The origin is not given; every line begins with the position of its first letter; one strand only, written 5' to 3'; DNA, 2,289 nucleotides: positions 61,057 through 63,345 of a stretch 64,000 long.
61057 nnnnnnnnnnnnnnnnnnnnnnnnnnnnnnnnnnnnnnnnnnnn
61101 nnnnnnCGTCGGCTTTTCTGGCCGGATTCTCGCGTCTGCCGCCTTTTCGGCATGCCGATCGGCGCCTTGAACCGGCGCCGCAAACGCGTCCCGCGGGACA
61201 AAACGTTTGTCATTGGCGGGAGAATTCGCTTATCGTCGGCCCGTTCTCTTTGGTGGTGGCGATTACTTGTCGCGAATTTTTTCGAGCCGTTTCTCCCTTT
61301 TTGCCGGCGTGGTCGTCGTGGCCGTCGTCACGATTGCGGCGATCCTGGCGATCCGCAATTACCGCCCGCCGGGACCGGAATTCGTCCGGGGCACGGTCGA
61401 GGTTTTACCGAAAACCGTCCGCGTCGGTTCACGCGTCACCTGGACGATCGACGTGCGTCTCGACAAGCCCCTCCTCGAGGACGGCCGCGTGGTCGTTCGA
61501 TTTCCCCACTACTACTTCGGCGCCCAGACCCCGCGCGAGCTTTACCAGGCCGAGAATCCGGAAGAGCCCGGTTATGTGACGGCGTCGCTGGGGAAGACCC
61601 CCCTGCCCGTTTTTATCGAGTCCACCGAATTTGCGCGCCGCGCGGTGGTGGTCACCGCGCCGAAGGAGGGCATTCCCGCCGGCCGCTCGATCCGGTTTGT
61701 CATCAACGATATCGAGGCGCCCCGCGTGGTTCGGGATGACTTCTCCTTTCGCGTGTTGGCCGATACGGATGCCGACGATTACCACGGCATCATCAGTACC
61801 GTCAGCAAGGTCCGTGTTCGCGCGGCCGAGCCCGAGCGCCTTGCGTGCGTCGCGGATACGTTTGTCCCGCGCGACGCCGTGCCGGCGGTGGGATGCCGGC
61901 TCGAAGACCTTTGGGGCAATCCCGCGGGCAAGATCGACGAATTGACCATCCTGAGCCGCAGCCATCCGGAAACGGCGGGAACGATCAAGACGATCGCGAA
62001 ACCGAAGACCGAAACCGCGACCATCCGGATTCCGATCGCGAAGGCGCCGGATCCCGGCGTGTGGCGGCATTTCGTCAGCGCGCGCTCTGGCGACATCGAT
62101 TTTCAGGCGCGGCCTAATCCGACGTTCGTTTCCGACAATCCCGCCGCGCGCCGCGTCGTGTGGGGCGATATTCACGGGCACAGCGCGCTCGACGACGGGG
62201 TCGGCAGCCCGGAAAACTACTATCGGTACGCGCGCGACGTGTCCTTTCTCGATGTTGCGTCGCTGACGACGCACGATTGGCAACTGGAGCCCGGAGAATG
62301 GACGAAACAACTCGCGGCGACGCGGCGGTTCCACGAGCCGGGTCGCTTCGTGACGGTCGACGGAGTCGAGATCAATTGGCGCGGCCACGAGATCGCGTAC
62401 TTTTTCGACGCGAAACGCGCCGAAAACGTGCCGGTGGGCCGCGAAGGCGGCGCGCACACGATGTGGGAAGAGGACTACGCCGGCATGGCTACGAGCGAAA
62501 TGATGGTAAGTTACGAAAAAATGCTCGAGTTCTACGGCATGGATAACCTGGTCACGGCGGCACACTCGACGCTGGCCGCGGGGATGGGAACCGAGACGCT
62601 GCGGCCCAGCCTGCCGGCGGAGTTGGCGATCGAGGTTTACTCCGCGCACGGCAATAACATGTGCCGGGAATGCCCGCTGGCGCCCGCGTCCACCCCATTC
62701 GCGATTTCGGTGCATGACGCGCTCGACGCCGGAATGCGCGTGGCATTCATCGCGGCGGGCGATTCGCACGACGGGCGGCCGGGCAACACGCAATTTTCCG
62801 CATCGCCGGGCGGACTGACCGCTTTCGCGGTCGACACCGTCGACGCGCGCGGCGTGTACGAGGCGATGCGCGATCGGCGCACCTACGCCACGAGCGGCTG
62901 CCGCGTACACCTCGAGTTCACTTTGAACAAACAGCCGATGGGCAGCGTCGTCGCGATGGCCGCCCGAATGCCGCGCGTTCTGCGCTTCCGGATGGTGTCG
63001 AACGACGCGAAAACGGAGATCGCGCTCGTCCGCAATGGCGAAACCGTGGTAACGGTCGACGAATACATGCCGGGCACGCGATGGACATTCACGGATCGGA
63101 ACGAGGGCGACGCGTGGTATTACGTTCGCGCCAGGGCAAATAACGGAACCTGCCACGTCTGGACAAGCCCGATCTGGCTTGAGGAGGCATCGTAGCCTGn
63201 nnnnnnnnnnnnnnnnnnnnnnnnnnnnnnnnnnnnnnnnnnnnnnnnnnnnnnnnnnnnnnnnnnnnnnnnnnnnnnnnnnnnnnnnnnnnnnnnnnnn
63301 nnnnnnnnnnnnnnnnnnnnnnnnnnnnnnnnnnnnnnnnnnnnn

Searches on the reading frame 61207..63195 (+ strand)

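Call 9: search_protein_families(library=pfam, proteins=[window:61207-63195:+], max_evalue=0.01)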
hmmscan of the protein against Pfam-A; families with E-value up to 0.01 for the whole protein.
window:61207-63195:+ (662 aa): 1 family
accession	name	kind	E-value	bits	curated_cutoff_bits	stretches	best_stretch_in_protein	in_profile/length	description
PF12228.14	DUF3604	-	0.0023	16.9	20.4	1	527-571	370-414/591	Protein of unknown function (DUF3604)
